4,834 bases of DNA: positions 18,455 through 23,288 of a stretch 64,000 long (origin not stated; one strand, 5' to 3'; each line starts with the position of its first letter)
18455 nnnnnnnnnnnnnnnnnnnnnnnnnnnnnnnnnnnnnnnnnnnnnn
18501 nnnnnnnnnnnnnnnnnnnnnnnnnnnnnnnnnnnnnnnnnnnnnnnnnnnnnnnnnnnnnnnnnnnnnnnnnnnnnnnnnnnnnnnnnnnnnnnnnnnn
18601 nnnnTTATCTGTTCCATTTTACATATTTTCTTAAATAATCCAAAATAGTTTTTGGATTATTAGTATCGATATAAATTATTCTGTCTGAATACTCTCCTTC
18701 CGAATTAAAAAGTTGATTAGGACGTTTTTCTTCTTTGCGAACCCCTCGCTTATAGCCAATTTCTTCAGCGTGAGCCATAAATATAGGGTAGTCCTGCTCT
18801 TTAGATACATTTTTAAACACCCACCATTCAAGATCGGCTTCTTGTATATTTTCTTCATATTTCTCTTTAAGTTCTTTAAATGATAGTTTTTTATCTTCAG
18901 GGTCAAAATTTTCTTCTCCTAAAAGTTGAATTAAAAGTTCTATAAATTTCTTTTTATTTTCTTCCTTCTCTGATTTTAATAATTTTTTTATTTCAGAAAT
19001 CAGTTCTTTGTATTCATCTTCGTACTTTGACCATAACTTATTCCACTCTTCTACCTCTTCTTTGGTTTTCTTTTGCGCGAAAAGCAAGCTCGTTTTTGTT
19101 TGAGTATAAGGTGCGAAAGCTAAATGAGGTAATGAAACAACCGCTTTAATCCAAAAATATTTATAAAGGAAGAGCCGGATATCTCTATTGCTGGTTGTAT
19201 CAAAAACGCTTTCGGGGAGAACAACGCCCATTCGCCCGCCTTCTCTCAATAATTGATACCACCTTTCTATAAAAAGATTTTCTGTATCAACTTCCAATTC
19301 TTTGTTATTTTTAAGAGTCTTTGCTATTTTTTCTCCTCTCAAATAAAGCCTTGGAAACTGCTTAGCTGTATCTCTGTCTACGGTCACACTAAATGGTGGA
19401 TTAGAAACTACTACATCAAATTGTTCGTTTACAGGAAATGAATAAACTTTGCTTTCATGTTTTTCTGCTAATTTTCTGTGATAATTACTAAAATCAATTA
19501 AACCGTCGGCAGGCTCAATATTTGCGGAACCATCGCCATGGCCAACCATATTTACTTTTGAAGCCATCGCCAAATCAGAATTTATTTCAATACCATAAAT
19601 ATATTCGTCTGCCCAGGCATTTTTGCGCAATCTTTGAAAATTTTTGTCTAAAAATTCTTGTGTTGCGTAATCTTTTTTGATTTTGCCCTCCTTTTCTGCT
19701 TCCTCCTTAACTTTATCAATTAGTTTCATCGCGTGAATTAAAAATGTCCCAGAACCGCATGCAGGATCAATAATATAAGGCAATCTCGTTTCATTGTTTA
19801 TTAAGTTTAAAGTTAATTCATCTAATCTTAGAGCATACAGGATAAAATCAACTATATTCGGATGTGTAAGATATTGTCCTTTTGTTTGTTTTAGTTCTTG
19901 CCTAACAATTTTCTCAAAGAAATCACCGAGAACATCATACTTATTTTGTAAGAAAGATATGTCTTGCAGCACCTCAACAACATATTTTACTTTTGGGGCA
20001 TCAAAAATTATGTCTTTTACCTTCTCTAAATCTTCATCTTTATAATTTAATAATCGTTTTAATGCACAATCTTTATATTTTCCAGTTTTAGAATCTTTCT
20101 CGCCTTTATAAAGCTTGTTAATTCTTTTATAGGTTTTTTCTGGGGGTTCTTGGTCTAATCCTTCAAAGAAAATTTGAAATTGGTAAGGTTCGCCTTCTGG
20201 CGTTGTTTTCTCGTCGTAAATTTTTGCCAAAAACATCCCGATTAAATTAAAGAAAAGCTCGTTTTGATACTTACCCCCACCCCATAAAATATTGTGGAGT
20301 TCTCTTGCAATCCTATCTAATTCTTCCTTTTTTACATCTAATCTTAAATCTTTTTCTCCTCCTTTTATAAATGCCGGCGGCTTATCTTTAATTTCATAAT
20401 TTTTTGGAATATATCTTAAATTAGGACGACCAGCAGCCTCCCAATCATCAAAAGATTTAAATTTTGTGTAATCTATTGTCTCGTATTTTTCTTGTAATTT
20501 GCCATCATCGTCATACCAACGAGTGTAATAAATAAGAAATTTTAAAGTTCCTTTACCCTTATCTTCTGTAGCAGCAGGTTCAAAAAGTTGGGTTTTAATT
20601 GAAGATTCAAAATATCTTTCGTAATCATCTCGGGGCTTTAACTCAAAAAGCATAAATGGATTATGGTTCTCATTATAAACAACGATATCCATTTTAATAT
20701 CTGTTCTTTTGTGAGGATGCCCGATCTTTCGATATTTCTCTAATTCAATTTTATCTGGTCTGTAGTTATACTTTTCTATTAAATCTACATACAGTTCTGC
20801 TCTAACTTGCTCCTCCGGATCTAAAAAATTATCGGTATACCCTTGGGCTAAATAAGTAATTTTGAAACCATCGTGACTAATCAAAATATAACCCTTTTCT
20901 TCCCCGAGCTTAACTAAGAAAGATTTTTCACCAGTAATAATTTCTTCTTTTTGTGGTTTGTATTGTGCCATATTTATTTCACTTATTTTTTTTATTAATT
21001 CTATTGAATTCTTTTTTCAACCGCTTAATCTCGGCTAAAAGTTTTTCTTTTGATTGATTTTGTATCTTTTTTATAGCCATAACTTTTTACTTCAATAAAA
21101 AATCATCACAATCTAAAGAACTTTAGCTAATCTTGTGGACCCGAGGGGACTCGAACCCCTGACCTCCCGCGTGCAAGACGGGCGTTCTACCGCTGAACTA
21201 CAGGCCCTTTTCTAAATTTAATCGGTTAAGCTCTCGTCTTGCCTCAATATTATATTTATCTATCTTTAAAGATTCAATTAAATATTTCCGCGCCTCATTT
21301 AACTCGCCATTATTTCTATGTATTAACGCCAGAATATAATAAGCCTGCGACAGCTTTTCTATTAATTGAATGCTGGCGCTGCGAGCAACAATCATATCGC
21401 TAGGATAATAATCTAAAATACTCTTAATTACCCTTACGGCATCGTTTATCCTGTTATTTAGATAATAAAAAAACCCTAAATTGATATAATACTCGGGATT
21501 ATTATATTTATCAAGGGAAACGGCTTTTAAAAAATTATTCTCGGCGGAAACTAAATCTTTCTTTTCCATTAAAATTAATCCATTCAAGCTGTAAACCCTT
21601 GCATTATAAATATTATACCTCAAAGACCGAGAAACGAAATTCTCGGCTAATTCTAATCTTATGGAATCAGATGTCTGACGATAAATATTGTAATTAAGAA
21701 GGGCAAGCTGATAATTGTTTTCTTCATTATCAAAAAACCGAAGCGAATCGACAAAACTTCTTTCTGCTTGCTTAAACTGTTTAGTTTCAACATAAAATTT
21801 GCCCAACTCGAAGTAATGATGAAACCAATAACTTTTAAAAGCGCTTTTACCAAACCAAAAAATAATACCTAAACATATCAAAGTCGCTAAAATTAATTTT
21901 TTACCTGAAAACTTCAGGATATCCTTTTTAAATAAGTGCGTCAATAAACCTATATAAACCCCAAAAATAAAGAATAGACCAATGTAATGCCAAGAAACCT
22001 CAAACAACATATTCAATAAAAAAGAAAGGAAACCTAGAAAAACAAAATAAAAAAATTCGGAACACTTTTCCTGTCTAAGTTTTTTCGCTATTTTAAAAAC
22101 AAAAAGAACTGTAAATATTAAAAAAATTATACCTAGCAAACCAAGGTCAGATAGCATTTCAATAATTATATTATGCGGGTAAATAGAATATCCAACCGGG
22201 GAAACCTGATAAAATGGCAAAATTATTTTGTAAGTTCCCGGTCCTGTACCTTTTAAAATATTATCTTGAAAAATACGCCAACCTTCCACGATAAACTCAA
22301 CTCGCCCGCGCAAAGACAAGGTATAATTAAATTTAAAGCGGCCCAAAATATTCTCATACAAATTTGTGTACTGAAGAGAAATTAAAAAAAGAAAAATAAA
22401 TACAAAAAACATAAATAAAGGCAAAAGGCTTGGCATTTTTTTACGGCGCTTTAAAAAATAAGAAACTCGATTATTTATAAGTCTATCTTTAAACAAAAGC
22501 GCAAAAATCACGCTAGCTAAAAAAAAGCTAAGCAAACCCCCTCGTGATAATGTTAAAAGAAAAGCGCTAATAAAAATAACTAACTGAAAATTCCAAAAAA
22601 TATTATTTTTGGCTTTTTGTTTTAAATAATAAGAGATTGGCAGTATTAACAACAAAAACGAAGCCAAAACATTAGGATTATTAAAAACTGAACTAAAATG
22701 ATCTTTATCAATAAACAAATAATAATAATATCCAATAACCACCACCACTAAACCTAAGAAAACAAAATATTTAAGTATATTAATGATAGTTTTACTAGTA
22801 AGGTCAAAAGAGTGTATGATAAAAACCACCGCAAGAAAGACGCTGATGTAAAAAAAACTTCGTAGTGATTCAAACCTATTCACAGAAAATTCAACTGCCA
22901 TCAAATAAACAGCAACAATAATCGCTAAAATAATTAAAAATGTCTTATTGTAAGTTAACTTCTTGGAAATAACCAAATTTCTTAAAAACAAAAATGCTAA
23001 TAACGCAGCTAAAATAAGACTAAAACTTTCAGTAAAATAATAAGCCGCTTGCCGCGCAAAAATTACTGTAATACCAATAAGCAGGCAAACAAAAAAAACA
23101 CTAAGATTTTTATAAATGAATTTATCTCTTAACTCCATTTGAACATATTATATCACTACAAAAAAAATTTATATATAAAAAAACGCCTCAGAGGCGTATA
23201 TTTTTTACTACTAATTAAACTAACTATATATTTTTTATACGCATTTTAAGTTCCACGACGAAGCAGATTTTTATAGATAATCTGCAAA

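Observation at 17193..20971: Restriction-modification pair without HsdR: nuclease-like domain fused to the methyltransferase, plus an HsdS-like subunit (BcgI/type IIB-like architecture)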

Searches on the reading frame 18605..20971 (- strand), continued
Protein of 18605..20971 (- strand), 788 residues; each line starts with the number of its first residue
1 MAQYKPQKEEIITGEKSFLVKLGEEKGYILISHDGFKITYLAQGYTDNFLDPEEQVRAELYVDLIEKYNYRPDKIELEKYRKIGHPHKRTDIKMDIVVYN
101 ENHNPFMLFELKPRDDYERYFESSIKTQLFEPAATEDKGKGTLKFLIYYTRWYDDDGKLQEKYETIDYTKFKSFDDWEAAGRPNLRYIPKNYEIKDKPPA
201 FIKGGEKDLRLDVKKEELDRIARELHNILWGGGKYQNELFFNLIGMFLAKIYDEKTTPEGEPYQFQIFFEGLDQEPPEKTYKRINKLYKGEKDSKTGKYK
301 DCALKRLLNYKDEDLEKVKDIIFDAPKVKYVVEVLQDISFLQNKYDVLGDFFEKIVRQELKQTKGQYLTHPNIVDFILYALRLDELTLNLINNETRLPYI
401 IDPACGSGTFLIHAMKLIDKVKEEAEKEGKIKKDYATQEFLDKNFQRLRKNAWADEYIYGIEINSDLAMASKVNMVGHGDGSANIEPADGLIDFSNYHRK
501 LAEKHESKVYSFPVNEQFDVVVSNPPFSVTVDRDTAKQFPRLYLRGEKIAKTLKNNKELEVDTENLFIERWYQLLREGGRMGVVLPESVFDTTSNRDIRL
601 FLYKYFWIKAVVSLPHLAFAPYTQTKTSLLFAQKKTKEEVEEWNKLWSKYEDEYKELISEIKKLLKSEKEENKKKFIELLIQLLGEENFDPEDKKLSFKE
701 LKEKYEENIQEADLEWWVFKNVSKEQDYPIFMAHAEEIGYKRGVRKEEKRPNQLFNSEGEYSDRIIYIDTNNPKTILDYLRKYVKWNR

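Call 68: find_homologous_proteins(query=P0122, max_evalue=1e-50)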
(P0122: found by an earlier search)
Query P0122 (467 aa): 7995 proteins with E <= 1e-50 among 8000 candidates; the best 120 are listed.
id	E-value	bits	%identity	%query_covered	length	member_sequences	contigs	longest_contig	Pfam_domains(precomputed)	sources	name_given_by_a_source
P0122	0.0e+0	1056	100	100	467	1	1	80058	PF19269.5,PF00749.28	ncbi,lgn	-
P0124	1.3e-248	843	77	100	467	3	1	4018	PF19269.5,PF00749.28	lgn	-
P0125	1.6e-222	757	70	100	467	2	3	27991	PF19269.5,PF00749.28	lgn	-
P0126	6.8e-173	594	58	99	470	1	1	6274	PF19269.5,PF00749.28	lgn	-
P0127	7.1e-144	498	52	99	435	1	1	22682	PF19269.5,PF00749.28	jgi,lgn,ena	-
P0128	5.4e-141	489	51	99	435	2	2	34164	PF19269.5,PF00749.28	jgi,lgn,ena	jgi:glutamyl-tRNA synthetase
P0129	4.1e-140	486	51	99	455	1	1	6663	PF19269.5,PF00749.28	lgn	-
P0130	4.5e-140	486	50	99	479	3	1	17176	PF19269.5,PF00749.28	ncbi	-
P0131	6.9e-140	485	50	99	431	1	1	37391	PF19269.5,PF00749.28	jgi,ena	-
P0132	8.5e-138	478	51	99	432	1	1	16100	PF19269.5,PF00749.28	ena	-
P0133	3.9e-137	476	51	99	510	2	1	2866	PF19269.5,PF00749.28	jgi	-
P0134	4.8e-137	476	50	99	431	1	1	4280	PF19269.5,PF00749.28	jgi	-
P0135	6.5e-137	475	49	98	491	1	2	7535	PF19269.5,PF00749.28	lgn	-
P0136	2.0e-136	474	48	98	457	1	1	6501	PF19269.5,PF00749.28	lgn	-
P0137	3.8e-136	473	49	99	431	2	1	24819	PF19269.5,PF00749.28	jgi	jgi:glutamyl-tRNA synthetase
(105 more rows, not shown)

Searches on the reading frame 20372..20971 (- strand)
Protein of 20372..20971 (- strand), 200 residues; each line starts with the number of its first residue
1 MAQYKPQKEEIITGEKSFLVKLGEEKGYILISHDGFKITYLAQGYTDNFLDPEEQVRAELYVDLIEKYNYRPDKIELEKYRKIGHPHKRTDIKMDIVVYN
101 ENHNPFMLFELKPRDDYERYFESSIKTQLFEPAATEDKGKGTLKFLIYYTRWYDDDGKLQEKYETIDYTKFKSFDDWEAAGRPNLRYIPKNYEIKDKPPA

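Call 63: predict_structure(alignment_id=A3)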
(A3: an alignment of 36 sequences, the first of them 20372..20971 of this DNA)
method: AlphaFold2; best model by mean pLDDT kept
length: 200 residues; sequences in the alignment: 36
mean_pLDDT: 87.7   pTM: 0.83
mean pLDDT of the five models: 87.7, 87.6, 87.4, 87.3, 87.1
residues with pLDDT >= 90: 156; 70-90: 13; 50-70: 12; < 50: 19
segments of 3 or more residues with pLDDT < 50: 1-13, 195-200
pLDDT, mean of each block of 10 residues (from residue 1): 44 68 97 96 97 97 96 95 67 93 95 97 96 92 97 92 97 97 93 47
secondary structure, 60 per line:
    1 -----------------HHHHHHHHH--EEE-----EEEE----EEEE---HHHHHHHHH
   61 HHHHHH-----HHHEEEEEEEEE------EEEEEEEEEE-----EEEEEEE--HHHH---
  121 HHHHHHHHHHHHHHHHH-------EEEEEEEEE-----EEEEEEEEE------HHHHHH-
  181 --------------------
elements in order: H18-26 E29-31 E37-40 E45-48 H52-66 E75-83 E90-99 E105-111 H114-117 H121-137 E145-153 E159-167 H174-179

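Call 66: fold_search(model_id=the predicted structure, library=pdb)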
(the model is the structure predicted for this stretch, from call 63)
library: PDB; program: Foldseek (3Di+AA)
matches with E <= 10: 645; with E <= 0.001: 3
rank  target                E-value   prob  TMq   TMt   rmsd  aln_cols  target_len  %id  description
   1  8w0p_A                2.5e-11  1.00  0.65  0.16   4.6       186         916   26  BsaXI -- Type IIB R-M system (released 2024-10-30)
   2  8w2p_A                4.7e-11  1.00  0.72  0.17   3.6       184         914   27  BsaXI-DNA complex I (released 2024-10-30)
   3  8w2q_B                7.2e-09  1.00  0.68  0.16   4.1       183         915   26  BsaXI-DNA complex II (released 2024-10-30)
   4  4cei_A                1.4e-02  0.66  0.25  0.06  10.6       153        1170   11  Crystal structure of ADPNP-bound AddAB with a forked DNA substrate (released 2014-03-12)
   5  7uxa_B                2.5e-02  0.63  0.25  0.35   7.8       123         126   13  Human tRNA Splicing Endonuclease Complex bound to pre-tRNA-ARG (released 2023-02-08)
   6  7fiv_B                3.8e-02  0.51  0.24  0.08   8.3       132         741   12  Crystal structure of the complex formed by Wolbachia cytoplasmic incompatibility factors CidA and CidBND1-ND2 from wPi (released 2022-04-06)
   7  7lw7                  3.8e-02  0.30  0.26  0.20  16.6       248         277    8  Human Exonuclease 5 crystal structure (released 2021-07-14)
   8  2qb6_A                4.0e-02  0.25  0.19  0.12  13.1       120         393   11  Saccharomyces cerevisiae cytosolic exopolyphosphatase, sulfate complex (released 2007-12-11)
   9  3syy                  4.3e-02  0.69  0.29  0.30   6.7       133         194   16  Crystal Structure of an alkaline exonuclease (LHK-Exo) from Laribacter hongkongensis (released 2012-02-15)
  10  4ceh_A                4.3e-02  0.60  0.26  0.06   9.8       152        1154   11  Crystal structure of AddAB with a forked DNA substrate (released 2014-03-12)
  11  3ijm_B                4.8e-02  0.72  0.27  0.34   9.3       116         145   11  The structure of a restriction endonuclease-like fold superfamily protein from Spirosoma linguale. (released 2009-09-22)
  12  9iac_A                5.8e-02  0.30  0.23  0.19   8.2       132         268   11  Structure of the Argonaute-associated Cas4 family protein 1 (ACE1) from Microcystis aeruginosa (MaACE1) (released 2025-04-23)
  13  7esy_B                7.5e-02  0.44  0.26  0.09   8.6       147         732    8  Crystal structure of the complex formed by Wolbachia cytoplasmic incompatibility factors CidA and CidBND1-ND2 from wPi (released 2021-11-10)
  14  3h4r                  8.4e-02  0.75  0.33  0.30  10.6       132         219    9  Crystal structure of E. coli RecE exonuclease (released 2009-05-26)
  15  3sz4                  8.4e-02  0.41  0.27  0.27   6.9       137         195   17  Crystal Structure of LHK-Exo in complex with dAMP (released 2012-02-15)
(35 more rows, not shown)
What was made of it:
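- On Type IIB restriction-modification, BsaXI family: The domain model matches the BsaXI nuclease domain, TM 0.72 (call 66).
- The N-terminal domain alone matches the BsaXI nuclease domain, TM 0.72 (calls 63, 66).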

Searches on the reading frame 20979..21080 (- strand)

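Call 7: search_protein_families(library=pfam, proteins=[window:20979-21080:-], max_evalue=1)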
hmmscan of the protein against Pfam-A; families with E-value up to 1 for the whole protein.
window:20979-21080:- (33 aa): 1 family
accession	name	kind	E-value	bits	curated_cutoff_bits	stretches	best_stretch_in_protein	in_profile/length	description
PF18780.6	HNH_repeat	-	0.025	15.4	26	1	10-28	2-20/54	Homing endonuclease associated repeat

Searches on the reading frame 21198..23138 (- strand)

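Call 7: search_protein_families(library=pfam, proteins=[window:21198-23138:-], max_evalue=1)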
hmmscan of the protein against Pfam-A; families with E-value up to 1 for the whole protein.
window:21198-23138:- (646 aa): 17 families
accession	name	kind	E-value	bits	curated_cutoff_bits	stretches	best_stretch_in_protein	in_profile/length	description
PF04932.20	Wzy_C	-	1e-17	64.8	31.7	1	186-341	3-149/149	O-Antigen ligase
PF07719.23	TPR_2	-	6.6e-14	51.3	27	3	598-629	2-33/34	Tetratricopeptide repeat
PF13181.12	TPR_8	-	1.9e-10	40.5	25.7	1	598-628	2-32/34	Tetratricopeptide repeat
PF00515.34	TPR_1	-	1.7e-06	28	27.8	1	598-628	2-32/34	Tetratricopeptide repeat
PF25063.1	ARM_TT21_C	-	2.7e-06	27.8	35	1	493-580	109-196/209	Tetratricopeptide repeat protein 21 C-terminal ARM domain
PF14559.12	TPR_19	-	3.2e-06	27.8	25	1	523-581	1-58/68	Tetratricopeptide repeat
PF13374.12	TPR_10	-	6.2e-06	26.5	27.5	1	603-626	8-31/42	Tetratricopeptide repeat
PF13424.12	TPR_12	-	1.1e-05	26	30.1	1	598-627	4-33/77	Tetratricopeptide repeat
PF13428.12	TPR_14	-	1.4e-05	25.7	23.5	1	598-639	2-43/44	Tetratricopeptide repeat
PF13431.12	TPR_17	-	1.5e-05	25.3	24.4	1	536-568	2-33/34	Tetratricopeptide repeat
PF23914.1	TPR_CcmH_CycH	-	0.0016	18.7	42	1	445-542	56-150/158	Cytochrome c-type biogenesis protein H TPR domain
PF13174.12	TPR_6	-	0.0019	19.1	26.3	0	598-620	1-23/33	Tetratricopeptide repeat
PF25058.1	ARM_TT21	-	0.013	15.9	27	0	546-624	5-84/155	Tetratricopeptide repeat protein 21 ARM repeat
PF04049.19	ANAPC8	-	0.094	12.6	23.8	1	442-639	76-206/267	Anaphase promoting complex subunit 8 / Cdc23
PF13432.12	TPR_16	-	0.12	13.3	32.7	0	598-622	32-56/65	Tetratricopeptide repeat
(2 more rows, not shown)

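Call 8: search_protein_families(library=ncbifam, proteins=[window:21198-23138:-], max_evalue=0.1)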
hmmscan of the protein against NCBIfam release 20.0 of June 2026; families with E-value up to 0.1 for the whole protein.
window:21198-23138:- (646 aa): 5 families
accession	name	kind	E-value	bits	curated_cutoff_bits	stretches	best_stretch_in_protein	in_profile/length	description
TIGR02917.1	PEP_TPR_lipo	equivalog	2e-09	35.9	312.2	2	441-584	637-772/899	XrtA/PEP-CTERM system TPR-repeat protein PrsT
TIGR02521.1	type_IV_pilW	equivalog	1.2e-08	34.8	154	2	497-645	49-183/234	type IV pilus biogenesis/stability protein PilW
NF040959.1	MamA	equivalog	0.0069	15.8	200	1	496-574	122-199/204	magnetosome protein MamA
TIGR02795.1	tol_pal_ybgF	equivalog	0.012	16.2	90.1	0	520-581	46-109/119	tol-pal system protein YbgF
NF008757.0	PRK11788.1-5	equivalog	0.035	13.3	363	0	446-604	148-306/388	lipopolysaccharide assembly protein LapB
